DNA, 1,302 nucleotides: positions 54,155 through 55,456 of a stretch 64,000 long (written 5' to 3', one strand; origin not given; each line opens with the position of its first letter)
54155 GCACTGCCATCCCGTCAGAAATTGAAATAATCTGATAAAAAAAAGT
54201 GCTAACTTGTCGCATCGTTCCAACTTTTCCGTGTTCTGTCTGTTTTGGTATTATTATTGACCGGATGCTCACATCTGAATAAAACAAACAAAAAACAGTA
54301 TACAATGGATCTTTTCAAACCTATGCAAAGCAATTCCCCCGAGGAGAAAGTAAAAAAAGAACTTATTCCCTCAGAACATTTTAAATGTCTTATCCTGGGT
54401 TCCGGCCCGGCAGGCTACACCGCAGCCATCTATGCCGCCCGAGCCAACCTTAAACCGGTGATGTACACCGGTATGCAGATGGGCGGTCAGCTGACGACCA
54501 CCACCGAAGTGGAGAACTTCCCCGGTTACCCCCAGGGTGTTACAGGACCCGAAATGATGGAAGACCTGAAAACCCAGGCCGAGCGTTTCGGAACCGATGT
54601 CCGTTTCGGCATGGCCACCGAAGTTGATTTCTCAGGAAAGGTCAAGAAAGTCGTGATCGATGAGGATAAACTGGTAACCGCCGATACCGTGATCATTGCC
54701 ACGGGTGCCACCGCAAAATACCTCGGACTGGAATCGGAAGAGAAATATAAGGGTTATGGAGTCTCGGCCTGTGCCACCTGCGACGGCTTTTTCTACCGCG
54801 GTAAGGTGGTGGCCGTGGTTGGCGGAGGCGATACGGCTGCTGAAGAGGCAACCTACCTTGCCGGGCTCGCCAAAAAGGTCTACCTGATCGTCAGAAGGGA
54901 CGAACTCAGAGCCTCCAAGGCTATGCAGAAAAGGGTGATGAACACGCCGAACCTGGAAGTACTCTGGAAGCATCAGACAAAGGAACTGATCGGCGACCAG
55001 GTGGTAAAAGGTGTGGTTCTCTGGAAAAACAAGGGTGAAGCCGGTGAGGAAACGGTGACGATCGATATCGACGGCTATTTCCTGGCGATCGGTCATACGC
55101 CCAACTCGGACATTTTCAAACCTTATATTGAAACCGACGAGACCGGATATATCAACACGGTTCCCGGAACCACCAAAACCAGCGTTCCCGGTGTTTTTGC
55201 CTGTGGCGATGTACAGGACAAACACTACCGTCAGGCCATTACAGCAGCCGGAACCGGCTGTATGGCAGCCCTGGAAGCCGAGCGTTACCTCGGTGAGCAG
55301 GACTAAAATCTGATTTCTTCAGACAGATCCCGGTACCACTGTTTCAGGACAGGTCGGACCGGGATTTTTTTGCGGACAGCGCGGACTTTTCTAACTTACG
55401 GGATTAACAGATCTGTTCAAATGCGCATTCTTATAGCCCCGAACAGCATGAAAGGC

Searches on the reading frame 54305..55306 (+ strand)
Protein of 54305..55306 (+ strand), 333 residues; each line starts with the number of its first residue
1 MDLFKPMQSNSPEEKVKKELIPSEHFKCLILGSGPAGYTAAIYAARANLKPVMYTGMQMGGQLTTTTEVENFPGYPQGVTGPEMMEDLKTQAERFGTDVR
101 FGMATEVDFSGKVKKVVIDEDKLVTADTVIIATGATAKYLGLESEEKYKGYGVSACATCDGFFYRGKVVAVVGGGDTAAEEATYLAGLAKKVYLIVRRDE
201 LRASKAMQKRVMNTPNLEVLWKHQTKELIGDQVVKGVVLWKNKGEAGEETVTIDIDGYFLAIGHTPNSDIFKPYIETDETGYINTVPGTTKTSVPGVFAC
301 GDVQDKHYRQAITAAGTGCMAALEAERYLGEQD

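Call 3: search_protein_families(library=pfam, proteins=[window:54305-55306:+], max_evalue=0.01)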
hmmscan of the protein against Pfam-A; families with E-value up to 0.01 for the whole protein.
window:54305-55306:+ (333 aa): 8 families
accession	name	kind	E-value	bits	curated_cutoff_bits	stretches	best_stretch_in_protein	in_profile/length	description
PF07992.20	Pyr_redox_2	-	5.6e-48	164.3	26.1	1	27-318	2-291/291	Pyridine nucleotide-disulphide oxidoreductase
PF13738.12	Pyr_redox_3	-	6.1e-19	68.8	30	1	79-301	78-305/305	Pyridine nucleotide-disulphide oxidoreductase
PF00070.33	Pyr_redox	-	5.7e-14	52.8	22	1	169-239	2-79/82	Pyridine nucleotide-disulphide oxidoreductase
PF01134.28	GIDA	-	4.4e-08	33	22.1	0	28-55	2-29/391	Glucose inhibited division protein A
PF00890.30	FAD_binding_2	-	5.2e-05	23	20.4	0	29-63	3-38/414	FAD binding domain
PF01266.30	DAO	-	0.00063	19.8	27.9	0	83-140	150-208/353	FAD dependent oxidoreductase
PF12831.13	FAD_oxidored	-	0.0033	17.2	27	1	29-66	3-41/416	FAD dependent oxidoreductase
PF13241.12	NAD_binding_7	-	0.0036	18.3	22.1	0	165-267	6-71/104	Putative NAD(P)-binding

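Call 4: search_protein_families(library=ncbifam, proteins=[window:54305-55306:+], max_evalue=0.01)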
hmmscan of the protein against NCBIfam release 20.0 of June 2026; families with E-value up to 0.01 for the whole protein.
window:54305-55306:+ (333 aa): 60 families (the best 25 are shown)
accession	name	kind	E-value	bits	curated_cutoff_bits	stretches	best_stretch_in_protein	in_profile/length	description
TIGR01292.1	TRX_reduct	equivalog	1.2e-115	385.5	343.45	1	27-329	2-300/300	thioredoxin-disulfide reductase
NF007614.0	PRK10262.1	equivalog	8.1e-106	353.8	644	1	24-330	5-315/321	thioredoxin-disulfide reductase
TIGR03143.1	AhpF_homolog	hypoth_equivalog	5.7e-79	266.1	687.65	1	26-332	5-311/555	putative alkyl hydroperoxide reductase F subunit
TIGR03140.1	AhpF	equivalog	1.1e-70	238.6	502.9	1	6-328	194-511/515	alkyl hydroperoxide reductase subunit F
TIGR01350.1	lipoamide_DH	equivalog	1.7e-18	66.6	408.8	2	114-322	117-326/461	dihydrolipoyl dehydrogenase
TIGR01316.1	gltA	equivalog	7.3e-16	58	471.75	1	159-329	265-449/449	NADPH-dependent glutamate synthase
NF004776.0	PRK06116.1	equivalog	2.5e-15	56.4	480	1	114-307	121-308/450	glutathione-disulfide reductase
NF004945.0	PRK06292.2-3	equivalog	1e-14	54.4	494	1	117-306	121-307/457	dihydrolipoyl dehydrogenase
TIGR02053.1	MerA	equivalog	1.2e-14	54.2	454.45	1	114-325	117-328/465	mercury(II) reductase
NF004947.0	PRK06292.2-5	equivalog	1.3e-14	54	592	1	121-307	127-313/474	dihydrolipoyl dehydrogenase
TIGR03315.1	Se_ygfK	equivalog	7e-14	50.2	835.3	1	14-305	526-816/1012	putative selenate reductase subunit YgfK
NF009410.0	PRK12771.1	subfamily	1.2e-13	50.5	516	1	125-332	223-448/566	NAD(P)-binding protein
TIGR03385.1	CoA_CoA_reduc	equivalog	1e-12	47.6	578.8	1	125-310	103-289/439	CoA-disulfide reductase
NF009409.0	PRK12770.1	subfamily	6.6e-12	45.2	343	1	19-331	12-352/360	putative glutamate synthase subunit beta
NF003585.0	PRK05249.1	equivalog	1.8e-11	43.3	465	2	91-303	104-312/464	Si-specific NAD(P)(+) transhydrogenase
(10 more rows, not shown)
